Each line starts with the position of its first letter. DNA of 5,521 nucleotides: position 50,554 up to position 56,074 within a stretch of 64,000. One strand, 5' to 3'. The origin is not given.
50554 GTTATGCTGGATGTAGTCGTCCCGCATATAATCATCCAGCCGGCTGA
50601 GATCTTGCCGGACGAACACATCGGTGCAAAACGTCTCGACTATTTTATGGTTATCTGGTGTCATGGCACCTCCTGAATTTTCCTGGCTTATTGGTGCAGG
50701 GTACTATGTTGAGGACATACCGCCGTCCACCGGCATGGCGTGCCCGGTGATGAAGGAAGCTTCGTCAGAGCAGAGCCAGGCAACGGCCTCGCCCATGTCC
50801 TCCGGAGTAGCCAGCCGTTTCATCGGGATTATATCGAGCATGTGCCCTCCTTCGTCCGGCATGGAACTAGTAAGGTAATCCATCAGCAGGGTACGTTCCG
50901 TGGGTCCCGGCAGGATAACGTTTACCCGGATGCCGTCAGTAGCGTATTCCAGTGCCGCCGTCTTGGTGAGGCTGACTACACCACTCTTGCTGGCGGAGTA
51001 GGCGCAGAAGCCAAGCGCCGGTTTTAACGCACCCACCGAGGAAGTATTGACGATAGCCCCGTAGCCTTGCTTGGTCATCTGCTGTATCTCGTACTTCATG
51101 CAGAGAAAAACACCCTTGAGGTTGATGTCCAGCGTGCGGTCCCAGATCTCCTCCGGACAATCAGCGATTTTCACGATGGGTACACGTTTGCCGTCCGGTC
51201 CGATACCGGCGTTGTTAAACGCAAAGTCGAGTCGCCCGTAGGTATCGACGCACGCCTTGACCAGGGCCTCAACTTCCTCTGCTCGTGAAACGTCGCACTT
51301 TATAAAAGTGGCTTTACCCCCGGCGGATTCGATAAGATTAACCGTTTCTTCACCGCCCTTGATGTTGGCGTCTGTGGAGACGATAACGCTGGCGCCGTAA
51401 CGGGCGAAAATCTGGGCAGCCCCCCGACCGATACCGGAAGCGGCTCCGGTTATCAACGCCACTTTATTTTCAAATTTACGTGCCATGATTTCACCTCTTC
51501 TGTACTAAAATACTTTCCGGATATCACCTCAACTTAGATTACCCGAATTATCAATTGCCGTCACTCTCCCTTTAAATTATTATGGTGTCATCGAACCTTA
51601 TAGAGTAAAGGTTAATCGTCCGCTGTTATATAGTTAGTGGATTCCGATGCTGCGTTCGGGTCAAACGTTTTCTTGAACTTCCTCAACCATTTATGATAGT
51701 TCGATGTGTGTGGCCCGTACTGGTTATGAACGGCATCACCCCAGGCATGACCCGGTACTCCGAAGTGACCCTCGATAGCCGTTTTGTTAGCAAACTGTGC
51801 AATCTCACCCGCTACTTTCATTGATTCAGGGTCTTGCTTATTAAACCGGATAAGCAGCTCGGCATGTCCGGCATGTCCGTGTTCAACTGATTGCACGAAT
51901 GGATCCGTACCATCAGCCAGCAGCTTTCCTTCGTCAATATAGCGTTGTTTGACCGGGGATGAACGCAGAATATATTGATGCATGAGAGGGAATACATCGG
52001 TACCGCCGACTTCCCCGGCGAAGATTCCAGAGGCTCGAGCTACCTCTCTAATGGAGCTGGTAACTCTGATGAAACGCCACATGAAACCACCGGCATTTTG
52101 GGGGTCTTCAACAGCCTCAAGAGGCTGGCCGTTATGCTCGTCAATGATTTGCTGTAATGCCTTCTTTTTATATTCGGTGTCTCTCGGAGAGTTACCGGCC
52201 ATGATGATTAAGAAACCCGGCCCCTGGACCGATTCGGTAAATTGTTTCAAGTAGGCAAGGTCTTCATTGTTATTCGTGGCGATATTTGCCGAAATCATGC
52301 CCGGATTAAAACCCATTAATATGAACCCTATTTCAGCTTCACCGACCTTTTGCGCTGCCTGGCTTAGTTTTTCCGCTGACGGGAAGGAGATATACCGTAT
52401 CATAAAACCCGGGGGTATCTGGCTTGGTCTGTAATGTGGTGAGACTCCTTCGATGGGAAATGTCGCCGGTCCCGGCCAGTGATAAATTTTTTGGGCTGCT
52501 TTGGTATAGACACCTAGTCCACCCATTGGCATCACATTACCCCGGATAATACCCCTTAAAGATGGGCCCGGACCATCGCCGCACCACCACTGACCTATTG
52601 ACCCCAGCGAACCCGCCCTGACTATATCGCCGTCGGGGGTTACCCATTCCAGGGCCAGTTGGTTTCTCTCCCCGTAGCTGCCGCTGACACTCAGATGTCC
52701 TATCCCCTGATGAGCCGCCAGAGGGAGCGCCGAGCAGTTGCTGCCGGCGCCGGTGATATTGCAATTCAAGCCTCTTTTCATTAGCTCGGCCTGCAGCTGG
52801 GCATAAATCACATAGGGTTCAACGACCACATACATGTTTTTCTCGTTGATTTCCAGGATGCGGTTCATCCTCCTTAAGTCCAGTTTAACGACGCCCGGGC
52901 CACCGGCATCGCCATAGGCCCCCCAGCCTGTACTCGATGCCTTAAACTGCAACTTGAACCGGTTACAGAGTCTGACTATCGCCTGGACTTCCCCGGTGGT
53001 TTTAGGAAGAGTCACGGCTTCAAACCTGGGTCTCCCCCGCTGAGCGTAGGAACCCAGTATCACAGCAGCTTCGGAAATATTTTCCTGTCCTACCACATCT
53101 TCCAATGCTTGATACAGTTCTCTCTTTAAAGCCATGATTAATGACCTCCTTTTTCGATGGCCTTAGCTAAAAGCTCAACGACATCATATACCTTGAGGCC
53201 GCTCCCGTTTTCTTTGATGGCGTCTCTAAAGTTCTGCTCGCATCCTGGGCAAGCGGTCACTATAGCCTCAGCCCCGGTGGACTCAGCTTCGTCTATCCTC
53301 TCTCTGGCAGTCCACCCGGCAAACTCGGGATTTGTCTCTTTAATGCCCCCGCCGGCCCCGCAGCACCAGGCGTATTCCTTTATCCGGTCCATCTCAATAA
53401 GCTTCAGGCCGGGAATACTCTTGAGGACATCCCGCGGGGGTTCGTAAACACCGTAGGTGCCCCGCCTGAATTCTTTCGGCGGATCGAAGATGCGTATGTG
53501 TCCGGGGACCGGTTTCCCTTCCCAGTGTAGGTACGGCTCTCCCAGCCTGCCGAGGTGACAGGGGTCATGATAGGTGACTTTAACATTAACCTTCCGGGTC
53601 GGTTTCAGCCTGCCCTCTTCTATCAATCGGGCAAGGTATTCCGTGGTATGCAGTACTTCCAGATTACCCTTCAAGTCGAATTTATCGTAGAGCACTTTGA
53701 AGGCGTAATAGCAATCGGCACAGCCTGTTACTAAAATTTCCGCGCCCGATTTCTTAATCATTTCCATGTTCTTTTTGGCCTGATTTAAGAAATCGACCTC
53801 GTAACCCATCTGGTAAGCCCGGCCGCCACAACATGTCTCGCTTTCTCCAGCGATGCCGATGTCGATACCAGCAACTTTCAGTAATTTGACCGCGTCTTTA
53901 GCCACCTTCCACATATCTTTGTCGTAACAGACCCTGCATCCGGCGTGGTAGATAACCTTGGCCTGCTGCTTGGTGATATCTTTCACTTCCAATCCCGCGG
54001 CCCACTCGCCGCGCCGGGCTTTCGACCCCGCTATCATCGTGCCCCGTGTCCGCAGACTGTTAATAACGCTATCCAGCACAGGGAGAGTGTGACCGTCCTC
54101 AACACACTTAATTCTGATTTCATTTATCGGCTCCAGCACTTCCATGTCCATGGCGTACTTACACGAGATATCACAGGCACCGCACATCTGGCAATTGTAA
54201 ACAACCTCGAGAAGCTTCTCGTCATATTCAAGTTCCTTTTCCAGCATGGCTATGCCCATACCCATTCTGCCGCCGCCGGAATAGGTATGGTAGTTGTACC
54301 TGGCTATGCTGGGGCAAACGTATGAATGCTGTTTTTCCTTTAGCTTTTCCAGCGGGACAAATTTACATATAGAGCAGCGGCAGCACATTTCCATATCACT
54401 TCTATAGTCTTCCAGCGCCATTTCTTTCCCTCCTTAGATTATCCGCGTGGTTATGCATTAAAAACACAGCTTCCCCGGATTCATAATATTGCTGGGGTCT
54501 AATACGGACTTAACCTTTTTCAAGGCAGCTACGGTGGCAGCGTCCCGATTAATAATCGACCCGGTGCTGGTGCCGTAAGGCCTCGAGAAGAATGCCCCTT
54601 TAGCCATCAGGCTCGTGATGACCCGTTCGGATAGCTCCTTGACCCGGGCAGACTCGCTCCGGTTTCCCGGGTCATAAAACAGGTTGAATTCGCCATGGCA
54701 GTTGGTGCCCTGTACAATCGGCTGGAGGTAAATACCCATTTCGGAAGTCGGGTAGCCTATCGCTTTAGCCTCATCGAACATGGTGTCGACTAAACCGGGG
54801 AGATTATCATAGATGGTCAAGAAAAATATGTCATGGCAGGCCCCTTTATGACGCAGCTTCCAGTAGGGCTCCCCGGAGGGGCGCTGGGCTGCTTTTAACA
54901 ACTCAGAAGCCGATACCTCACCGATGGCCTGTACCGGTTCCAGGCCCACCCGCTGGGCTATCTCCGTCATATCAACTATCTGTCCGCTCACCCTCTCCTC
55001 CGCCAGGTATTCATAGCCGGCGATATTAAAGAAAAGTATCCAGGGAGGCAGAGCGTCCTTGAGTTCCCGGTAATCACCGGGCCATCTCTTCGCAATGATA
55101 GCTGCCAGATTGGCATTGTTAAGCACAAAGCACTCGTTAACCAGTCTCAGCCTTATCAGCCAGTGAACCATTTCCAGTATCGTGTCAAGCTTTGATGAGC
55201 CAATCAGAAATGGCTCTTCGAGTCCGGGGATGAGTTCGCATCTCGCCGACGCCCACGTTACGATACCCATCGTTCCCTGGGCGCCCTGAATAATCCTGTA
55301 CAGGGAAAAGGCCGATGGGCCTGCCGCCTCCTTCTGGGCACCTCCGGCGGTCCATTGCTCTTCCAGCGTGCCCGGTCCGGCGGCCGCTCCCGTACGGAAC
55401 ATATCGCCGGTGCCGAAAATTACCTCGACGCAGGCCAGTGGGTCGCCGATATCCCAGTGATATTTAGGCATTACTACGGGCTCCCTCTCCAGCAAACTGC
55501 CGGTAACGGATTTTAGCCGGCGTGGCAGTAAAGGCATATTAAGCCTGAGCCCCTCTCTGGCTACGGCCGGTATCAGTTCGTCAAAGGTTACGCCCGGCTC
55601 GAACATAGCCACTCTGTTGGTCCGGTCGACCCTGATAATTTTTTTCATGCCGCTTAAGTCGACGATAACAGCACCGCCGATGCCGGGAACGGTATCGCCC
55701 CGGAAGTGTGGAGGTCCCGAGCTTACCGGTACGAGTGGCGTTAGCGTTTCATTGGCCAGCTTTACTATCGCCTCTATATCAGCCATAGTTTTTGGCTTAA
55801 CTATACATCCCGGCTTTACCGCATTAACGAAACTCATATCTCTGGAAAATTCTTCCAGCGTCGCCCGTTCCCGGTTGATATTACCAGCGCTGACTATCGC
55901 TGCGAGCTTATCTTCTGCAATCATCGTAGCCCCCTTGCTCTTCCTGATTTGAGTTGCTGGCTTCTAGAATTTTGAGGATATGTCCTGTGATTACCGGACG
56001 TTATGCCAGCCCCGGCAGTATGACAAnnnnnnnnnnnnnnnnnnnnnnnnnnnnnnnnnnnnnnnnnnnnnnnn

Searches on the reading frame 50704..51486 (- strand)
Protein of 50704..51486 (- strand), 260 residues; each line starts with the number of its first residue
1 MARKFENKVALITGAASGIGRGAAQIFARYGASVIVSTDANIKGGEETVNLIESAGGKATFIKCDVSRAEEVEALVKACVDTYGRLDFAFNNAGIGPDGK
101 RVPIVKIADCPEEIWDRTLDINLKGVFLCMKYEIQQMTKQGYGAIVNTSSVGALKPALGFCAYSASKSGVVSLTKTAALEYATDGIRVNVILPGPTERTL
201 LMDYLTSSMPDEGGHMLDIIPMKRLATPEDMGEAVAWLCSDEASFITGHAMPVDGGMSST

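Call 34: search_protein_families(library=pfam, proteins=[window:50704-51486:-], max_evalue=0.00001)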
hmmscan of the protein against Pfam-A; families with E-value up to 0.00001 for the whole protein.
window:50704-51486:- (260 aa): 3 families
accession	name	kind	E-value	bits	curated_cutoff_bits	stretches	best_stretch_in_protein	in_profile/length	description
PF13561.12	adh_short_C2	-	1.6e-65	221.4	27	1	14-258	1-236/236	Enoyl-(Acyl carrier protein) reductase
PF00106.31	adh_short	-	7.9e-55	185.8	26.6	1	8-202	1-187/195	short chain dehydrogenase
PF08659.16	KR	-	1.8e-09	38.2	22.6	1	10-167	3-153/180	KR domain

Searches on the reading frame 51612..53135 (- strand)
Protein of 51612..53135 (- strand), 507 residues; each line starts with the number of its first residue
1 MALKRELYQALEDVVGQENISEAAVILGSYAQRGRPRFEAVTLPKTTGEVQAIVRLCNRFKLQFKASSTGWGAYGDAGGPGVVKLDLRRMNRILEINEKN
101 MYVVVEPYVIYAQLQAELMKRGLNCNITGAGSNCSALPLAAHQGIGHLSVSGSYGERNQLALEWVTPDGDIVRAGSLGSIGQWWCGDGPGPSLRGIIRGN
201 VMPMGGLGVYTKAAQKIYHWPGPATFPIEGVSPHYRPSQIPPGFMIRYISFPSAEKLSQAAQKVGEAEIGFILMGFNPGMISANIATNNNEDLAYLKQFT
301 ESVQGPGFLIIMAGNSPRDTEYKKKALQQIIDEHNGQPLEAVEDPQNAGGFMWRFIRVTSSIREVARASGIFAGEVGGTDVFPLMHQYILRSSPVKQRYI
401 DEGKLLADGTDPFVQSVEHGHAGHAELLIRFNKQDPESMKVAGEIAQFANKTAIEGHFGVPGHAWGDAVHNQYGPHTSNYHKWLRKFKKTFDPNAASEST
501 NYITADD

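Call 34: search_protein_families(library=pfam, proteins=[window:51612-53135:-], max_evalue=0.00001)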
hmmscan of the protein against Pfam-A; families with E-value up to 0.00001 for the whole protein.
window:51612-53135:- (507 aa): 1 family
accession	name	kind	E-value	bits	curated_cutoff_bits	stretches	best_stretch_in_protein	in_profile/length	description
PF01565.28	FAD_binding_4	-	3e-21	76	26.4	1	39-174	2-138/139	FAD binding domain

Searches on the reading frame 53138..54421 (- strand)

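Call 34: search_protein_families(library=pfam, proteins=[window:53138-54421:-], max_evalue=0.00001)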
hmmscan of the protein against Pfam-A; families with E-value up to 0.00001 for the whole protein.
window:53138-54421:- (427 aa): 1 family
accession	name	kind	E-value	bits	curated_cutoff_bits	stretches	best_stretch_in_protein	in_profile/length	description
PF02754.22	CCG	-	3.6e-33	113.9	20.6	2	326-398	14-84/85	Cysteine-rich domain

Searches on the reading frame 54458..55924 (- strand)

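Call 34: search_protein_families(library=pfam, proteins=[window:54458-55924:-], max_evalue=0.00001)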
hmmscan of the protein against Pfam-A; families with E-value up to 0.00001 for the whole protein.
window:54458-55924:- (488 aa): 2 families
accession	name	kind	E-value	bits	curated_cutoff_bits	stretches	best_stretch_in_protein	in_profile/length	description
PF01565.28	FAD_binding_4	-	1.3e-15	57.8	26.4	1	38-177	1-137/139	FAD binding domain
PF02913.24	FAD-oxidase_C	-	1.5e-06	28.6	21.2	1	414-486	172-248/248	FAD linked oxidases, C-terminal domain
